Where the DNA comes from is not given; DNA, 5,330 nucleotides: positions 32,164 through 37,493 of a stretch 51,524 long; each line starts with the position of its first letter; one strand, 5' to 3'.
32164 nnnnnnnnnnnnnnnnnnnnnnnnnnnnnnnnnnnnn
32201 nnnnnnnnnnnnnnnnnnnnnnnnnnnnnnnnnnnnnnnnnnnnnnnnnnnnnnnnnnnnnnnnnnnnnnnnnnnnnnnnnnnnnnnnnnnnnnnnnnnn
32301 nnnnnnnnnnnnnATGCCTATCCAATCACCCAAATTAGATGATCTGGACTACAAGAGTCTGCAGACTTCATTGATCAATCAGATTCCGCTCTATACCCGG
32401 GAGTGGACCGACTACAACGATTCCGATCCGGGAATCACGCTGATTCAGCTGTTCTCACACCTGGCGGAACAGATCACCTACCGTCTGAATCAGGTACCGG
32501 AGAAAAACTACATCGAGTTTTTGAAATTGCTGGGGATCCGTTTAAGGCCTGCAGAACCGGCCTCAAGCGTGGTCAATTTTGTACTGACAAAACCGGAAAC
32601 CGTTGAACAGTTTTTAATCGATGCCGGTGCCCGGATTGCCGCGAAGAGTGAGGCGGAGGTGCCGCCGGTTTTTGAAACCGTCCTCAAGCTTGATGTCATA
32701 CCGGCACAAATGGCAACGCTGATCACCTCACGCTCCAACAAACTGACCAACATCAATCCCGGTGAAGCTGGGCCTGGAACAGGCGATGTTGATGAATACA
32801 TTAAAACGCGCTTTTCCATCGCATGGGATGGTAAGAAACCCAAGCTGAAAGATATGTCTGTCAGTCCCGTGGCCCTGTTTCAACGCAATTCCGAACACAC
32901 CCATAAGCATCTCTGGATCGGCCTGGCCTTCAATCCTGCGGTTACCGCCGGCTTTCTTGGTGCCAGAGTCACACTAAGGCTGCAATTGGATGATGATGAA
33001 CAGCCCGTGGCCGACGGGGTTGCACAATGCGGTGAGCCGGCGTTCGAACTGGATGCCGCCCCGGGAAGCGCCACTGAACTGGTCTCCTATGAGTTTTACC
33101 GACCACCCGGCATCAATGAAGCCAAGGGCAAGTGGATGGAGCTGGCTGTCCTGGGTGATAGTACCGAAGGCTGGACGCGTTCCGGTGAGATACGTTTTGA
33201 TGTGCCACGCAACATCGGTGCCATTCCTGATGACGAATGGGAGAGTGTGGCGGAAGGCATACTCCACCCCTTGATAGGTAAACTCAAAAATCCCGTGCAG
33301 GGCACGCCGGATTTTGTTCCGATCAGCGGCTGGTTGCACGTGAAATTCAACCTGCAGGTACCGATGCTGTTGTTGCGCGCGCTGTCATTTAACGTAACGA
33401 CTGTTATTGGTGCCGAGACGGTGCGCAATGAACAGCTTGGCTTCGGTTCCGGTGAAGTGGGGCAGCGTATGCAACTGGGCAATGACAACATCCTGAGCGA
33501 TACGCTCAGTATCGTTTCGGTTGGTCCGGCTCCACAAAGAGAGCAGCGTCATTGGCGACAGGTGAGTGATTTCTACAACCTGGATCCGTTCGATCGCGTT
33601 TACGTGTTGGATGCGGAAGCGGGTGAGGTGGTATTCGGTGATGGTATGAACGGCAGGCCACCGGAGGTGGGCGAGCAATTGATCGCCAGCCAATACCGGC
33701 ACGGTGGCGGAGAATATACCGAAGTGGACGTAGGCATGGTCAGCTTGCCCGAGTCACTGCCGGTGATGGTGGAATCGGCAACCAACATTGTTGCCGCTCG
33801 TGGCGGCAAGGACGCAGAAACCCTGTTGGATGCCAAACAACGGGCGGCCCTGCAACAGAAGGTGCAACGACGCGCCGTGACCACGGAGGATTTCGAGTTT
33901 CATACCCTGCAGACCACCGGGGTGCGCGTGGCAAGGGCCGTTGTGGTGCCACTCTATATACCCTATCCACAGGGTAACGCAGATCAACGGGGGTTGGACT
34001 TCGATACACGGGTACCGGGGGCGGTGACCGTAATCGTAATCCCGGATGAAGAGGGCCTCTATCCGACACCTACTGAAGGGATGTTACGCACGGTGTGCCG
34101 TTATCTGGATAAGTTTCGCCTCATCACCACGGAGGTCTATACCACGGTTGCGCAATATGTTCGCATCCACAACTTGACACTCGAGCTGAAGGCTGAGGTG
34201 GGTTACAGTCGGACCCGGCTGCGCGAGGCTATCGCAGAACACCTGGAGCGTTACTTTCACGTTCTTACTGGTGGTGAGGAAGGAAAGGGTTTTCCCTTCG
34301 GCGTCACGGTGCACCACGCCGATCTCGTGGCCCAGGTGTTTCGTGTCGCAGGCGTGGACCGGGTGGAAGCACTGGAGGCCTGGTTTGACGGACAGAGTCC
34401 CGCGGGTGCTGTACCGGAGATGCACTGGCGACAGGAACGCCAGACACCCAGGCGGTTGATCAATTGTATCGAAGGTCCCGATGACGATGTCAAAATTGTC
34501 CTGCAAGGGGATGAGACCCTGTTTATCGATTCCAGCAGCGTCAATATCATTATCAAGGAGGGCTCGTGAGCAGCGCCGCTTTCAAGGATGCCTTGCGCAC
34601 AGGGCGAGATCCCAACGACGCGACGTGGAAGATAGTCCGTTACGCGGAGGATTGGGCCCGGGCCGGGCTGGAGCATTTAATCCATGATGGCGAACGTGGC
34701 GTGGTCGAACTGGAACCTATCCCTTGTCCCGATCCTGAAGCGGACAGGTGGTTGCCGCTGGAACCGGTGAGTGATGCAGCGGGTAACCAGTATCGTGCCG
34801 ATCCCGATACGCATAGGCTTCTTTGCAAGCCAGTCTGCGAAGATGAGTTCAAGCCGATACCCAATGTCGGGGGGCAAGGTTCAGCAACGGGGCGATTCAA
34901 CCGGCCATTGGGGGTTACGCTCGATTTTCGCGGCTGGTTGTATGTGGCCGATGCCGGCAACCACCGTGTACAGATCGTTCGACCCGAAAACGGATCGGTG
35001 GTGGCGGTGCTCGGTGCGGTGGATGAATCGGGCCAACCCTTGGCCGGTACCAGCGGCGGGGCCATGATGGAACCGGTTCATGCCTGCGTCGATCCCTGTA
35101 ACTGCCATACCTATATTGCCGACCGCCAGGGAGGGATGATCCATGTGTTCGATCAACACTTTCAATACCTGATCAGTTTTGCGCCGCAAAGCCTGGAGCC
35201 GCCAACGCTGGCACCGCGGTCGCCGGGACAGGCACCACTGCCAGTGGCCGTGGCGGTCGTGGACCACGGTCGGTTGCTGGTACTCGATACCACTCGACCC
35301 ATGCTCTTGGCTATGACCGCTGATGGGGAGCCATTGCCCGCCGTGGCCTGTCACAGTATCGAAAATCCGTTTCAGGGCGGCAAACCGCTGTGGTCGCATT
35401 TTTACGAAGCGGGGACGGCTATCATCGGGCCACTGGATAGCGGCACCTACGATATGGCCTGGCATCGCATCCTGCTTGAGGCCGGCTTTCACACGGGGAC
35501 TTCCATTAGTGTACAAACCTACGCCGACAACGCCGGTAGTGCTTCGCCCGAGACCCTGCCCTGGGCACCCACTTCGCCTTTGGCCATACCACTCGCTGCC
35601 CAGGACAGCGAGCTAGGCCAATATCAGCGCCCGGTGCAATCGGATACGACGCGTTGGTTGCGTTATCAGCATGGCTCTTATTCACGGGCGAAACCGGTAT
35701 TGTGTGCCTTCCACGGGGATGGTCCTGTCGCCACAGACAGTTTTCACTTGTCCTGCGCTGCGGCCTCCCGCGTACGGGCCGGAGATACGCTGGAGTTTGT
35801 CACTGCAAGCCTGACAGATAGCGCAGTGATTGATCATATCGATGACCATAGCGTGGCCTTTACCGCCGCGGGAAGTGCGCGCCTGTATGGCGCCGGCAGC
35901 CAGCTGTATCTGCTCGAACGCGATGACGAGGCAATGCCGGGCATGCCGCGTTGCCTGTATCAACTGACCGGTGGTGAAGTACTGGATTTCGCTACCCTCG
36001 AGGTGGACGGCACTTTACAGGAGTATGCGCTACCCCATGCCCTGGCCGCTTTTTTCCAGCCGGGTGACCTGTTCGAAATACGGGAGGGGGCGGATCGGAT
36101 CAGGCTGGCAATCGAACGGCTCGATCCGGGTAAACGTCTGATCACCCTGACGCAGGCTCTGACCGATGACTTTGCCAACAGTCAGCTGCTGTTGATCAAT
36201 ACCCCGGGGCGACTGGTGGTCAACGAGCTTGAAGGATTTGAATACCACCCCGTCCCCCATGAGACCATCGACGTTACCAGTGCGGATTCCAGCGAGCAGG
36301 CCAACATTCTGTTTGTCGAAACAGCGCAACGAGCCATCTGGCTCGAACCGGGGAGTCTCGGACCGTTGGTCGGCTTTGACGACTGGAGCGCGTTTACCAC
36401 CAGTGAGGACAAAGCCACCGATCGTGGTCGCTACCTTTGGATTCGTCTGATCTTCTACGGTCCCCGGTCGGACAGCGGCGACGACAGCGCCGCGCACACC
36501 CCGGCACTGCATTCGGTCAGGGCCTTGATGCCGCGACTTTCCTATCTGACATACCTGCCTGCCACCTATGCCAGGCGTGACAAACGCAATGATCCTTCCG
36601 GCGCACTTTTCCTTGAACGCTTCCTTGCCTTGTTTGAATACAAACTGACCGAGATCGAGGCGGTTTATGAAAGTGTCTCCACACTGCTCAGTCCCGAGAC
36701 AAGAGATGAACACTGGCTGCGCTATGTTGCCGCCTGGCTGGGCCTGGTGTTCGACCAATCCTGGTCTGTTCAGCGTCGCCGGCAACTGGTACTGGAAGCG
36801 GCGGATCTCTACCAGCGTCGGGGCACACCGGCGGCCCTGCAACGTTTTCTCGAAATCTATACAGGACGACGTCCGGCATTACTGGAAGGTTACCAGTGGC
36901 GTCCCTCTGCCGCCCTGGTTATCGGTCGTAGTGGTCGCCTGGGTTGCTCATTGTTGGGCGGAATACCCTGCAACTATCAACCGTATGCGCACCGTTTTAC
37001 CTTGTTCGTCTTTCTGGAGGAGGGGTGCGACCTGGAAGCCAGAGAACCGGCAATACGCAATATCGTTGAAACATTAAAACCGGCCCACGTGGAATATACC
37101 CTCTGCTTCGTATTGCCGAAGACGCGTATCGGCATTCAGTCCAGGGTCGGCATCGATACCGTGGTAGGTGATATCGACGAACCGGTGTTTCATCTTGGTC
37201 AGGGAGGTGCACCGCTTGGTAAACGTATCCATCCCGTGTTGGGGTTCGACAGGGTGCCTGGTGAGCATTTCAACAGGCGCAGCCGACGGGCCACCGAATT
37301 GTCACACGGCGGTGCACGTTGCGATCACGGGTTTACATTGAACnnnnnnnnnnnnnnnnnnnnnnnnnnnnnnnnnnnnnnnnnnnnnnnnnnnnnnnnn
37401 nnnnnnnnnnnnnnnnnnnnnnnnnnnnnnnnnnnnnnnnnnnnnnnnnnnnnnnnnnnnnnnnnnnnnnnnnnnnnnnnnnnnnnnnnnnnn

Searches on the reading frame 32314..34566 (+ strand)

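Call 4: search_protein_families(library=pfam, proteins=[window:32314-34566:+], max_evalue=0.1)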
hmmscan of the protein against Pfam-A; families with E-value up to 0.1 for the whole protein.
window:32314-34566:+ (751 aa): 1 family
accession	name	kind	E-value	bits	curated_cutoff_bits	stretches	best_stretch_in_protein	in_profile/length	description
PF04865.19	Baseplate_J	-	2.2e-11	44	21.1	1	485-650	96-239/255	Baseplate J-like protein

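Call 33: search_protein_families(library=ncbifam, proteins=[window:32314-34566:+], max_evalue=0.1)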
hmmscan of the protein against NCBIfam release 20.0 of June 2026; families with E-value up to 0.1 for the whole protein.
window:32314-34566:+ (751 aa): 2 families
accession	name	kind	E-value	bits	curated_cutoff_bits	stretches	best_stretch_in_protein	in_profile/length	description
TIGR02243.1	TIGR02243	equivalog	5.3e-86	289.6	155.8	2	361-686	341-655/659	putative baseplate assembly protein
TIGR03359.1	VI_chp_6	equivalog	0.013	14.5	260.3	1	69-200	71-194/600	type VI secretion system baseplate subunit TssF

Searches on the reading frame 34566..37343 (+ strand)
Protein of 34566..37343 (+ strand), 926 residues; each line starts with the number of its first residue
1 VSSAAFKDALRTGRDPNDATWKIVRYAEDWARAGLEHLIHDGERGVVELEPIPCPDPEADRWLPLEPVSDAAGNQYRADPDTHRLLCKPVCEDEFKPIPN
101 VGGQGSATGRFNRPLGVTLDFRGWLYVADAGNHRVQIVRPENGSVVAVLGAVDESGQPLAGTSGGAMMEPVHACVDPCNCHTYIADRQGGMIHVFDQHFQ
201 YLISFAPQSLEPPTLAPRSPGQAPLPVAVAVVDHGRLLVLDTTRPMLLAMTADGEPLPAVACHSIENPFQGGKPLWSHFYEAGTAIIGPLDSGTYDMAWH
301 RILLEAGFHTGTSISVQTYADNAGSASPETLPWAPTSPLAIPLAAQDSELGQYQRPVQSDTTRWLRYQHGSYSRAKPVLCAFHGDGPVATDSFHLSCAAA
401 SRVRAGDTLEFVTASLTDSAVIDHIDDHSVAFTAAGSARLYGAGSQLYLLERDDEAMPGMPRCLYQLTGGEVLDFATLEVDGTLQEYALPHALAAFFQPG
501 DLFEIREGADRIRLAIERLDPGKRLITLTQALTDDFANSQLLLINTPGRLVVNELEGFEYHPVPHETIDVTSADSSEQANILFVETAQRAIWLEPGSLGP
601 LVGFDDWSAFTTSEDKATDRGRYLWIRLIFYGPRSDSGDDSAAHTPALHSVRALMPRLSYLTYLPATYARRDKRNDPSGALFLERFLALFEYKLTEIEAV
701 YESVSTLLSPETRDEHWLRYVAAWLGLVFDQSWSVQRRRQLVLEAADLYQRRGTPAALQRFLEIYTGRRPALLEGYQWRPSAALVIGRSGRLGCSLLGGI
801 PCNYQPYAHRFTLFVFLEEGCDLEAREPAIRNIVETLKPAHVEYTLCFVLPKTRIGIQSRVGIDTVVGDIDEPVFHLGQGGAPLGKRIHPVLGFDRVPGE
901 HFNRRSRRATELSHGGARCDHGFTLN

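Call 4: search_protein_families(library=pfam, proteins=[window:34566-37343:+], max_evalue=0.1)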
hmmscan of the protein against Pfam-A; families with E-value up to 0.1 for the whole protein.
window:34566-37343:+ (926 aa): 3 families
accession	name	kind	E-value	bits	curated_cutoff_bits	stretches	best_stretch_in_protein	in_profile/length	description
PF09684.15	Tail_P2_I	-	3.1e-09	37.3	20.6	1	682-767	7-90/139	Phage tail protein (Tail_P2_I)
PF01436.27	NHL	-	1.9e-07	31.2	20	1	111-137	1-27/28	NHL repeat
PF10076.14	Phage_Mu_Gp48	-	0.023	14.9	37.4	1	662-846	5-147/150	Bacteriophage Mu-like, Gp48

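Call 33: search_protein_families(library=ncbifam, proteins=[window:34566-37343:+], max_evalue=0.1)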
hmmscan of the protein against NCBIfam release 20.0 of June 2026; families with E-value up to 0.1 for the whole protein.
window:34566-37343:+ (926 aa): 4 families
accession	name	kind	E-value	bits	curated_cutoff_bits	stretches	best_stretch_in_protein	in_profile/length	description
NF053768.1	CIS12_fam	equivalog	8.3e-32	110.7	860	2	620-765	440-572/715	CIS12 family contractile injection system protein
TIGR02242.1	tail_TIGR02242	domain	2.4e-21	76.2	51.85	1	662-789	2-120/131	phage tail protein domain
NF035926.1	scyF_NHL_VPEP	equivalog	6.2e-12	45.3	350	1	72-225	162-305/376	scytonemin biosynthesis PEP-CTERM protein ScyF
TIGR01634.1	tail_P2_I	equivalog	0.0095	15.9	30.05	1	692-781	14-103/139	phage tail protein I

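Call 34: search_protein_families(library=phrogs, proteins=[window:34566-37343:+], max_evalue=0.1)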
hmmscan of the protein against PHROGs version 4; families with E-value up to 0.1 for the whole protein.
window:34566-37343:+ (926 aa): 4 families
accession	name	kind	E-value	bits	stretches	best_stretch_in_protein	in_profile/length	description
phrog_48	-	tail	5e-09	36.7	1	682-764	23-104/478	tail protein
phrog_1160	-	tail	9.1e-06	25.6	1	661-856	21-186/528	baseplate protein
phrog_29945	-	unknown function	0.013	15.7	1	706-763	126-184/369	-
phrog_34934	-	tail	0.025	14.5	1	701-763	34-97/413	tail protein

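Call 109: find_related_loci(query=A6, collection=metagenome_contigs, flank=10000)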
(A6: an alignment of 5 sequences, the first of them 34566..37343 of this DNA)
Query A6 (926 aa) in metagenome_contigs; peptide patterns used: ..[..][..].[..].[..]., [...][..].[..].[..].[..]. (x = any residue, [..] = any of these).
600 stretches matched a pattern (row limit reached: there are more); 362 encode a relative of the query (tblastn E <= 1e-3); the best 80 are kept; 80 distinct loci.
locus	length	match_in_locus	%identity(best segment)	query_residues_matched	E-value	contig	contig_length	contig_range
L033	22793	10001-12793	44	1-926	0e+0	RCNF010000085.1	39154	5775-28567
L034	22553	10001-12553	38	1-873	5e-145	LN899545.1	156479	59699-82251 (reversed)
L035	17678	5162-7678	37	1-893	5e-144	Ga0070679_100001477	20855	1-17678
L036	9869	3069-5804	35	1-894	9e-140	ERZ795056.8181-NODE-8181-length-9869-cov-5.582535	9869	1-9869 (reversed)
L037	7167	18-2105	39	221-926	1e-122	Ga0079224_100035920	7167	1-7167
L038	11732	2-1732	36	304-870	4e-90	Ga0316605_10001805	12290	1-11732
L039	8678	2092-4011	40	13-878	2e-64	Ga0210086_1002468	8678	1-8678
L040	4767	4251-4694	44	1-149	5e-32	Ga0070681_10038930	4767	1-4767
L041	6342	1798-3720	30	70-870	1e-28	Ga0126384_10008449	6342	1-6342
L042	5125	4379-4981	36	1-231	6e-28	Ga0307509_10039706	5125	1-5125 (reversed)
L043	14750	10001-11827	30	73-887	4e-27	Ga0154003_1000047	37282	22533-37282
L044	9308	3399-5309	28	73-918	2e-24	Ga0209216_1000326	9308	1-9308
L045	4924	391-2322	28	70-868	3e-23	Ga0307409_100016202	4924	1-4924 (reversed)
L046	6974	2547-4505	28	48-886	3e-23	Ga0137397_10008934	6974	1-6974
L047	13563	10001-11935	26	70-879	7e-23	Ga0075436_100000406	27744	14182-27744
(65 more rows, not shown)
